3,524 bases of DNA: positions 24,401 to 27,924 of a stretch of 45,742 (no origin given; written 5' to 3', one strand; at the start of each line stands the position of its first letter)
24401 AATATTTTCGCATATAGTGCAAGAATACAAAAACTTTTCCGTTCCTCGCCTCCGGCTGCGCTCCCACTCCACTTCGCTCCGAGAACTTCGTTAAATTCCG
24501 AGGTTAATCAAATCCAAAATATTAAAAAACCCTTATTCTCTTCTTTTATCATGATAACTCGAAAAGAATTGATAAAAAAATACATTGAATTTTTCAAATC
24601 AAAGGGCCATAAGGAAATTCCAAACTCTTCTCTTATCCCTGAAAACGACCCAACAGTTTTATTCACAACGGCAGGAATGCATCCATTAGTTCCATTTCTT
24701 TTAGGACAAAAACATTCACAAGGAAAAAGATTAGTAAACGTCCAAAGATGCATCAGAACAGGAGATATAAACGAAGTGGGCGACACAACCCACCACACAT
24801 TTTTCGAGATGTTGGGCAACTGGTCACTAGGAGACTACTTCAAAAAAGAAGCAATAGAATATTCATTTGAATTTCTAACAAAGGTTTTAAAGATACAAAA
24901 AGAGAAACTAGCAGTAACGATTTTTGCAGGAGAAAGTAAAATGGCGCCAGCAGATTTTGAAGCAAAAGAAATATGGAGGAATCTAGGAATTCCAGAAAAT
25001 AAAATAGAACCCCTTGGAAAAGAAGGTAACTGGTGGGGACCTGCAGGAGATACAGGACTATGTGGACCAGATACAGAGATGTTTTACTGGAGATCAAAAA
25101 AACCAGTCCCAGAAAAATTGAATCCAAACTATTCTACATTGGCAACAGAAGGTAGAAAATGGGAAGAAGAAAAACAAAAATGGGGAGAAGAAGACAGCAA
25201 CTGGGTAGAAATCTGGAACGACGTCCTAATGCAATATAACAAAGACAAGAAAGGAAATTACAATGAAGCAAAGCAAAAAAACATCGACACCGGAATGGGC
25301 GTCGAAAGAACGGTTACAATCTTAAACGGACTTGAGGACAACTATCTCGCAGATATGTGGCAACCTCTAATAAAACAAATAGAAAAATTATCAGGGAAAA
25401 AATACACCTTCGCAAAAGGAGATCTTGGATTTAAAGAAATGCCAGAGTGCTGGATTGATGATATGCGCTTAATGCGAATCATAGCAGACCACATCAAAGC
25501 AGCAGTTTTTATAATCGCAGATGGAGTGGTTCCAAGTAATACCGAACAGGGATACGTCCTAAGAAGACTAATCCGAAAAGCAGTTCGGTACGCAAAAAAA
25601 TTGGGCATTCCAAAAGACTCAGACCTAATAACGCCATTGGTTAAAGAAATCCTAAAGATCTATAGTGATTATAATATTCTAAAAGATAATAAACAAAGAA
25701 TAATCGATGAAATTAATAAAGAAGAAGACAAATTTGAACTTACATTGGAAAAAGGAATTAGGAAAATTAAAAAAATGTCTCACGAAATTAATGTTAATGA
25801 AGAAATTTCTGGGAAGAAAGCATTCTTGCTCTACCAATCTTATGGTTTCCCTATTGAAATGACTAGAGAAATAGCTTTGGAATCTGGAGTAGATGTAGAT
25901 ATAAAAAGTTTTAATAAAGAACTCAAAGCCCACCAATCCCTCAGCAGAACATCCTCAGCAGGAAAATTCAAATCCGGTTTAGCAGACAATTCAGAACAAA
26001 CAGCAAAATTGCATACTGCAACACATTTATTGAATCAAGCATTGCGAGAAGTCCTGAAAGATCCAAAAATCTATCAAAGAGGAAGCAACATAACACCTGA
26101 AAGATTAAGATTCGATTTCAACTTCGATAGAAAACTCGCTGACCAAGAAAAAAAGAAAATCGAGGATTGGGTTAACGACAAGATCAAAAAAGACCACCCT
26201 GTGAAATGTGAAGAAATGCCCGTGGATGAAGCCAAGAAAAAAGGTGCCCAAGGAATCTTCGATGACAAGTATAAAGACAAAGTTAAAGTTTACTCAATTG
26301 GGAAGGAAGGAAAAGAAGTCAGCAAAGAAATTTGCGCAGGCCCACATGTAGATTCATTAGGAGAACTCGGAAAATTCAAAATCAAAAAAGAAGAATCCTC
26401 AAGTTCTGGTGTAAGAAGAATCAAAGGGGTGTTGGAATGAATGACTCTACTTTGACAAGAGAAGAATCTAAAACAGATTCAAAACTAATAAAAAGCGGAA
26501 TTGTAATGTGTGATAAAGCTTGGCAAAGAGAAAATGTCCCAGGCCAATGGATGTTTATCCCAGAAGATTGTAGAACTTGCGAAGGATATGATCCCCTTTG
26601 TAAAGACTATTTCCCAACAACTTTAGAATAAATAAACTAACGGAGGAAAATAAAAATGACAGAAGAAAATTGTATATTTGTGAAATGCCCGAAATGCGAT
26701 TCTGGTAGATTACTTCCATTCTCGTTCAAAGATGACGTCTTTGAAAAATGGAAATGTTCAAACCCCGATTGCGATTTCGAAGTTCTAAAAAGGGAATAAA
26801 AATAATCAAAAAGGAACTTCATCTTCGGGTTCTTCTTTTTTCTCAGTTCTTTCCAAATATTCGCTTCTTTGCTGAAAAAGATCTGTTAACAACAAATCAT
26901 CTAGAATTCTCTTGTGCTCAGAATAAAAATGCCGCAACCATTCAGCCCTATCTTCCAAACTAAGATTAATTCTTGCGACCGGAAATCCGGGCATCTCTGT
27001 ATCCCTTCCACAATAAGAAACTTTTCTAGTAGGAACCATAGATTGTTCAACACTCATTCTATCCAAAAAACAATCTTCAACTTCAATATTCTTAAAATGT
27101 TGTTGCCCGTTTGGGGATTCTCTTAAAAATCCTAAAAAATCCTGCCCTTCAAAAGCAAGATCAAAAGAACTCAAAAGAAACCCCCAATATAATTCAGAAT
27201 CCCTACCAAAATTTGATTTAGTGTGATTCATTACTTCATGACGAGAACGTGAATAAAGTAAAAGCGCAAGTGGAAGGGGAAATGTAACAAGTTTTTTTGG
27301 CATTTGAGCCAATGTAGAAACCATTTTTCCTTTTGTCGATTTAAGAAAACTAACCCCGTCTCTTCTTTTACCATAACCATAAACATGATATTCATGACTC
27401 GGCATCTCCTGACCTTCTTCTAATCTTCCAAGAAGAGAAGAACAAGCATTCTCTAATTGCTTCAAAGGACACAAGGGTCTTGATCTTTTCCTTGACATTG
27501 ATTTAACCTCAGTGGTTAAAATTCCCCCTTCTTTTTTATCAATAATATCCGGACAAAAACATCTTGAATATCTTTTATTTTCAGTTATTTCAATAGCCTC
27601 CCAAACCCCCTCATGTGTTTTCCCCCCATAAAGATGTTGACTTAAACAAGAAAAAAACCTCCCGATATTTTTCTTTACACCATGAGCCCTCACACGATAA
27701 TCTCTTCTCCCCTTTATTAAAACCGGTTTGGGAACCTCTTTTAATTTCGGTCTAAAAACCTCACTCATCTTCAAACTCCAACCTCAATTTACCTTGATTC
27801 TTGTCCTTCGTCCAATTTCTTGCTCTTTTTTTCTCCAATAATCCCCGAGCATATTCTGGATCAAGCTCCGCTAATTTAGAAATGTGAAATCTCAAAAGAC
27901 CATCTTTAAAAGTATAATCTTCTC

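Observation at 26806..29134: Overlapping two-gene module: radical-SAM/SplB-like protein with a broken Cys triad plus a PD-(D/E)xK nuclease-like protein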

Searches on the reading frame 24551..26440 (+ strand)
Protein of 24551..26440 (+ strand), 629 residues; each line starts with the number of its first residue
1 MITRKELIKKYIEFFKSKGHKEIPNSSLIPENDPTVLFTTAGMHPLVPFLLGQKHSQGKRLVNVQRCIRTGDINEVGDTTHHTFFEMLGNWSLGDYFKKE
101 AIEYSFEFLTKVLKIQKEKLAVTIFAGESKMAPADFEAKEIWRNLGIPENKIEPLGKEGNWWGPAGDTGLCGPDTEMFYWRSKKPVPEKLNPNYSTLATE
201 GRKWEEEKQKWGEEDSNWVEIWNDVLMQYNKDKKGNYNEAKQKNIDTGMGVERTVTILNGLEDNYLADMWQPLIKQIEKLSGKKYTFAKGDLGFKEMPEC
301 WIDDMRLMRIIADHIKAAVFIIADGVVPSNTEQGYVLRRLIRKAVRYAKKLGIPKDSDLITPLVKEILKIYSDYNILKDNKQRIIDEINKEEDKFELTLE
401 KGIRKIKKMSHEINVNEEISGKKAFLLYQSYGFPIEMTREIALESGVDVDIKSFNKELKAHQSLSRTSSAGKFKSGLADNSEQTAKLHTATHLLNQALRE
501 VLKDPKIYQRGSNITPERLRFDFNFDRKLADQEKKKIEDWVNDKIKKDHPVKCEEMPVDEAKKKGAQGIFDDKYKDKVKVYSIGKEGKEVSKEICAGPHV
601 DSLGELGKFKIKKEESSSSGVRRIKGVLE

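Call 84: search_protein_families(library=pfam, proteins=[window:24551-26440:+], max_evalue=0.001)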
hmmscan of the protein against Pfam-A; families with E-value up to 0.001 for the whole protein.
window:24551-26440:+ (629 aa): 2 families
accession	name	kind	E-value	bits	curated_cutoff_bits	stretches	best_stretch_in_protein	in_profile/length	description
PF01411.24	tRNA-synt_2c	-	2.6e-135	452.5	30.3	1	7-492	2-453/552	tRNA synthetases class II (A)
PF07973.19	tRNA_SAD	-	1.6e-13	50.8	24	1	578-624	1-43/44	Threonyl and Alanyl tRNA synthetase second additional domain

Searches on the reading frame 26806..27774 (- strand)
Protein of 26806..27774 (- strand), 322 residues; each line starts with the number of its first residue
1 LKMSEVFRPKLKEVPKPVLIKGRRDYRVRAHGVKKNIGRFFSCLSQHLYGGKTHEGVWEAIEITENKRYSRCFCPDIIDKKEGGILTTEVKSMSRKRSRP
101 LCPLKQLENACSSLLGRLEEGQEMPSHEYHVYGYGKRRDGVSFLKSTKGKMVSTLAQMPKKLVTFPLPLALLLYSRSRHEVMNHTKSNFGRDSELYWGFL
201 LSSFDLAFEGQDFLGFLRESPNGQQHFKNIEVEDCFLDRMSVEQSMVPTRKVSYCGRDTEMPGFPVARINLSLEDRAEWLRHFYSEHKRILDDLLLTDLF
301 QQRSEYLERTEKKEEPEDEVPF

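Call 3: search_protein_families(library=pfam, proteins=[window:26806-27774:-], max_evalue=1)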
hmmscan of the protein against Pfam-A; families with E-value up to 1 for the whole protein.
window:26806-27774:- (322 aa): 0 families

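Call 4: search_protein_families(library=ncbifam, proteins=[window:26806-27774:-], max_evalue=1)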
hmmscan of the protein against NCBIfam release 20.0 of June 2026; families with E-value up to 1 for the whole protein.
window:26806-27774:- (322 aa): 0 families

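Call 5: search_protein_families(library=padloc, proteins=[window:26806-27774:-], max_evalue=1)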
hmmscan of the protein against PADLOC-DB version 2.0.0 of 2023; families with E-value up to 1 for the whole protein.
window:26806-27774:- (322 aa): 1 family
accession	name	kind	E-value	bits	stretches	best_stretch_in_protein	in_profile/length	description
PDLC00944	Cas4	-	0.0044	15.2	1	61-163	57-154/177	Cas4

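Call 6: search_protein_families(library=phrogs, proteins=[window:26806-27774:-], max_evalue=1)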
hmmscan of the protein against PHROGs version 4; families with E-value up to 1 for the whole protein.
window:26806-27774:- (322 aa): 0 families

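Call 8: find_homologous_proteins(query=window:26806-27774:-)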
Query window:26806-27774:- (322 aa): 1 proteins with E <= 0.001 among 1217 candidates.
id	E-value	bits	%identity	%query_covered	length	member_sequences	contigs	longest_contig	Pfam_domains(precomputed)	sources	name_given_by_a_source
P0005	4.3e-217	737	100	99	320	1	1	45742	-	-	-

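Call 19: find_homologous_proteins(query=A2)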
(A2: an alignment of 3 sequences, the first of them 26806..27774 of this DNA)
Query A2 (3 sequences) (322 aa, profile of the alignment): 3 proteins with E <= 0.001 among 5925 candidates.
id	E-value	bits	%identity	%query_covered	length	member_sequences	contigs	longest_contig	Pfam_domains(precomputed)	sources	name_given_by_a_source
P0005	2.7e-156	538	100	99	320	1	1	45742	-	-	-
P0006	3.7e-149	514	25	83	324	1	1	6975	-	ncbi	-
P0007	1.3e-75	273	28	98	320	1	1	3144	-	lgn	-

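Call 22: find_encoding_contigs(protein=P0007, flank=10000, max_places=3)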
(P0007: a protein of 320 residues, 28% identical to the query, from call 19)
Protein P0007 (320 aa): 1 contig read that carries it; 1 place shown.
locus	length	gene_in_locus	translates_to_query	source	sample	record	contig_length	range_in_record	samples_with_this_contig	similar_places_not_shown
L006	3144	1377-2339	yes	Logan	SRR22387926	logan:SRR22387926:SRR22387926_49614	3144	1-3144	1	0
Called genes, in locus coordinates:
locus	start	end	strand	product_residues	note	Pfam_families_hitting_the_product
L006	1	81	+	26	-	?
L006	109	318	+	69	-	-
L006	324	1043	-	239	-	-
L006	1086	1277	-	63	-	-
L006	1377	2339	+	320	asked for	-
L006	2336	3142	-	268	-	?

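Call 27: search_protein_families(library=pfam, proteins=[L006:324-1043:-, L006:2336-3142:-, P0006, P0007], max_evalue=5)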
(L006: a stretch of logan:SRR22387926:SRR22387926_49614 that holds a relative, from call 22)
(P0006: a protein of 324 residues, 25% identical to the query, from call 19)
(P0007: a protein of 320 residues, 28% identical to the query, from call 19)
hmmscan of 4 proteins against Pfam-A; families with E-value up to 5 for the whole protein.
L006:324-1043:- (239 aa): 2 families
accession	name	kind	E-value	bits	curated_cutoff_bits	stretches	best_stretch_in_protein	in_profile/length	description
PF09171.15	AGOG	-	0.067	13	26.1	1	121-190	167-234/248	N-glycosylase/DNA lyase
PF06998.16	DUF1307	-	0.16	12.5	28.3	1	5-29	55-79/123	Protein of unknown function (DUF1307)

L006:2336-3142:- (268 aa): 0 families

P0006 (324 aa): 0 families

P0007 (320 aa): 2 families
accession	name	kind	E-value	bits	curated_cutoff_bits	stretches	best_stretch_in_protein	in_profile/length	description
PF01930.23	Cas_Cas4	-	0.0018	18.8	22.7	1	64-156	49-129/160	Domain of unknown function DUF83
PF18743.7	AHJR-like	-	0.0095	15.9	26.1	1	72-105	41-75/123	REase_AHJR-like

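Call 44: predict_structure(alignment_id=A4)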
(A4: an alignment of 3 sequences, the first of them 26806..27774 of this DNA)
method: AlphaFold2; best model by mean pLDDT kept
length: 322 residues; sequences in the alignment: 3
mean_pLDDT: 40.3   pTM: 0.43
mean pLDDT of the five models: 40.3, 39.1, 31.5, 31.4, 29.4
residues with pLDDT >= 90: 0; 70-90: 0; 50-70: 101; < 50: 221
segments of 3 or more residues with pLDDT < 50: 1-112, 117-119, 121-125, 135-146, 175-199, 219-235, 253-257, 286-322
pLDDT, mean of each block of 10 residues (from residue 1): 23 26 27 26 27 22 22 24 28 29 42 50 50 48 48 58 59 47 29 40 56 53 35 48 65 50 63 54 47 32 32 33 25
secondary structure, 60 per line:
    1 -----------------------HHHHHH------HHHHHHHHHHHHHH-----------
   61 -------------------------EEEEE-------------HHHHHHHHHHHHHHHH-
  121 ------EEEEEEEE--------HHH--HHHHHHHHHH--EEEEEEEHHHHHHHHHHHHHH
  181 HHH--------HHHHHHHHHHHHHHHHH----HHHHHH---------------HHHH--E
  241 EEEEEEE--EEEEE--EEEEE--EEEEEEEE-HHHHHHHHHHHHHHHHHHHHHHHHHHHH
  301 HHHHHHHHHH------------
elements in order: H24-29 H36-49 E86-90 H104-119 E127-134 H148-157 E160-166 H167-183 H192-208 H213-218 H234-237 E240-247 E250-254 E257-261 E264-271 H273-310

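Call 50: search_solved_structures(query=A8, max_evalue=10, show_alignments=3)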
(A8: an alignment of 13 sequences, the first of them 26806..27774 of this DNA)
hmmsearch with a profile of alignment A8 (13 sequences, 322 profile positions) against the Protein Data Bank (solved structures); distinct sequences matched with E-value up to 10: 5.
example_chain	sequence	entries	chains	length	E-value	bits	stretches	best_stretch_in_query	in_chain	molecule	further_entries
2e9x_D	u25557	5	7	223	0.24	13.7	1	212-272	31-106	GINS complex subunit 4 | DNA replication complex GINS protein SLD5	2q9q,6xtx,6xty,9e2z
2eho_A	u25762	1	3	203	0.25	13.6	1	210-273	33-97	GINS complex subunit 4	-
8b9d_G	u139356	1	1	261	0.33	13.2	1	209-271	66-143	DNA replication complex GINS protein SLD5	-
7pfo_G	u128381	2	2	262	0.34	13.2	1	209-271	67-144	DNA replication complex GINS protein SLD5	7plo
8ok2_D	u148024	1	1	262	0.34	13.2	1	212-271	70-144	DNA replication complex GINS protein SLD5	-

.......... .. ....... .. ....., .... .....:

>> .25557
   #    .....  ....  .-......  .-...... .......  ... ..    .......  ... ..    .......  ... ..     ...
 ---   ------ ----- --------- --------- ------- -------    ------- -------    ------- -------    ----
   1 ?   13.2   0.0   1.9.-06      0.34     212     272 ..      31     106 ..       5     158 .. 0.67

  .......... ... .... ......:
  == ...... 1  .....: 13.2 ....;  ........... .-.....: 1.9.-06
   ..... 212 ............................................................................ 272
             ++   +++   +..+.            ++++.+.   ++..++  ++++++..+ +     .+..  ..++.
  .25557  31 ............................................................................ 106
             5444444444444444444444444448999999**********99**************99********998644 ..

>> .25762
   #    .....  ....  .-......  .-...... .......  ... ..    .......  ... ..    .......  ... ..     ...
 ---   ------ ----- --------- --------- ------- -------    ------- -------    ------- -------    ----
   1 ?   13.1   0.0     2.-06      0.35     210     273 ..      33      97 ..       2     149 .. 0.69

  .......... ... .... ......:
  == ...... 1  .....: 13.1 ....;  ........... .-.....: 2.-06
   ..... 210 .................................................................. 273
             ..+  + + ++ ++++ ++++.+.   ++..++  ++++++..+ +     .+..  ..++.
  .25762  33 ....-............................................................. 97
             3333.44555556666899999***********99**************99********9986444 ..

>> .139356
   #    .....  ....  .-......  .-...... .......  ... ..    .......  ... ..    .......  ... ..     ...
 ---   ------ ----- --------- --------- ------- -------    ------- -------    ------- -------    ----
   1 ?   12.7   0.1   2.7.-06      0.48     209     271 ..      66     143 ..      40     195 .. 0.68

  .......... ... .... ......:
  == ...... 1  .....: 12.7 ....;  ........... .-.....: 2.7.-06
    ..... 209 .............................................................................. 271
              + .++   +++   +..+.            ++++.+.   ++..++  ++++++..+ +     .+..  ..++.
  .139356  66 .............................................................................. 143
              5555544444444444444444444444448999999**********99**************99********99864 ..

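Call 51: search_protein_families(library=pfam, alignment_id=A8, max_evalue=0.1)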
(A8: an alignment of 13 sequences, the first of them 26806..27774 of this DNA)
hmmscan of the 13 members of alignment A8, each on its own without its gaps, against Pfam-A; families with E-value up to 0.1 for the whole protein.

A. member 1, window:26806-27774:- (322 aa): 0 families

B. families by the number of members that match (of 13 scanned): 5 families
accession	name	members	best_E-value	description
PF01930.23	Cas_Cas4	1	0.0018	Domain of unknown function DUF83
PF23429.1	DUF7116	1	0.0055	Family of unknown function (DUF7116)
PF18743.7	AHJR-like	1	0.0095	REase_AHJR-like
PF00150.24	Cellulase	1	0.025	Cellulase (glycosyl hydrolase family 5)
PF12396.14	DUF3659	1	0.072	Protein of unknown function (DUF3659)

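Call 57: fold_search(model_id=the predicted structure, library=pdb)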
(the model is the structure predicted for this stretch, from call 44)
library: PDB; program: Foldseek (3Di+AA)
matches with E <= 10: 280; with E <= 0.001: 0
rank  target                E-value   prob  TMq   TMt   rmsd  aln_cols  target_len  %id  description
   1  9g6k_LY               2.0e-01  0.06  0.13  0.12  24.4       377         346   11  LSU structure derived from the LSU sample of the mitoribosome from T. gondii. (released 2024-12-11)
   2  5lvt_A                4.3e-01  0.16  0.12  0.36  12.9        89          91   10  Structure of HU protein from Lactococcus lactis (released 2017-10-25)
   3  6vqv_I                5.5e-01  0.10  0.08  0.08   7.6        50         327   12  Type I-F CRISPR-Csy complex with its inhibitor AcrF9 (released 2020-03-11)
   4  9a4h_B                7.6e-01  0.16  0.12  0.34   9.0        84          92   18  Integrative model of ACP-DBH1 by crosslinking MS and deep learning (released 2024-09-18)
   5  1ouz_B                8.1e-01  0.44  0.11  0.35   2.0        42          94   24  Crystal structure of a mutant IHF (BetaE44A) complexed with a variant H' Site (T44A) (released 2003-07-15)
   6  5l8z                  8.1e-01  0.13  0.12  0.35  13.4        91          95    5  Structure of thermostable DNA-binding HU protein from micoplasma Spiroplasma melliferum (released 2016-06-22)
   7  5f2v_T                9.8e-01  0.04  0.13  0.20  19.1       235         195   10  Crystal structure of the small alarmone synthethase 1 from Bacillus subtilis bound to AMPCPP (released 2015-12-16)
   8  4qjn_A                1.1e+00  0.07  0.11  0.30  10.1        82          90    6  Crystal structure of apo nucleoid associated protein, SAV1473 (released 2014-12-17)
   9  5oxf_C                1.1e+00  0.03  0.13  0.07  54.0       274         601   12  An oligomerised bacterial dynamin pair provides a mechanism for the long range sensing and tethering of membranes (released 2018-09-05)
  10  1p51_A                1.2e+00  0.38  0.12  0.37   1.7        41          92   17  Anabaena HU-DNA cocrystal structure (AHU6) (released 2003-05-13)
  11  9i05_Ao               1.2e+00  0.03  0.11  0.10  17.2       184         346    9  Cryo-EM structure of the large subunit of the mitochondrial ribosome from Toxoplasma gondii (released 2025-06-11)
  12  8etc_P                1.2e+00  0.01  0.08  0.11  24.6       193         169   12  Fkbp39 associated nascent 60S ribosome State 4 (released 2022-11-30)
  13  2j9d_F                1.3e+00  0.10  0.12  0.25   8.0        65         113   18  Structure of GlnK1 with bound effectors indicates regulatory mechanism for ammonia uptake (released 2007-01-16)
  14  7fji_M                1.3e+00  0.07  0.09  0.13  26.7       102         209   14  human Pol III elongation complex (released 2021-10-27)
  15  7p4v                  1.3e+00  0.06  0.10  0.20   9.4        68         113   16  GlnK1 from Methanothermococcus thermolithotrophicus with dADP at a resolution of 1.94 A (released 2021-10-06)
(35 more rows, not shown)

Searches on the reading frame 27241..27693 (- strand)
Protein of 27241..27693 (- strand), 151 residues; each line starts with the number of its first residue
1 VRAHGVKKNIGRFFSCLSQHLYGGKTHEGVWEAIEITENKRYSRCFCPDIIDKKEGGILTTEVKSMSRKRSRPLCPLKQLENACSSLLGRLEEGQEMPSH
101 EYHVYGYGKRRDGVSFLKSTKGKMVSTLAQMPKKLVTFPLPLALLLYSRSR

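Call 80: search_solved_structures(query=A10, max_evalue=10, show_alignments=4)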
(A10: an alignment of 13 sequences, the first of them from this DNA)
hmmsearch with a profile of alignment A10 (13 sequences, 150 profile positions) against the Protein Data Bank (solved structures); distinct sequences matched with E-value up to 10: 1.
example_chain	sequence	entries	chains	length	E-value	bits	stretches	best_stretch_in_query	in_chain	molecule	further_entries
2eo0_A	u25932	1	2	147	1.2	11.9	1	39-81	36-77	Hypothetical protein ST1444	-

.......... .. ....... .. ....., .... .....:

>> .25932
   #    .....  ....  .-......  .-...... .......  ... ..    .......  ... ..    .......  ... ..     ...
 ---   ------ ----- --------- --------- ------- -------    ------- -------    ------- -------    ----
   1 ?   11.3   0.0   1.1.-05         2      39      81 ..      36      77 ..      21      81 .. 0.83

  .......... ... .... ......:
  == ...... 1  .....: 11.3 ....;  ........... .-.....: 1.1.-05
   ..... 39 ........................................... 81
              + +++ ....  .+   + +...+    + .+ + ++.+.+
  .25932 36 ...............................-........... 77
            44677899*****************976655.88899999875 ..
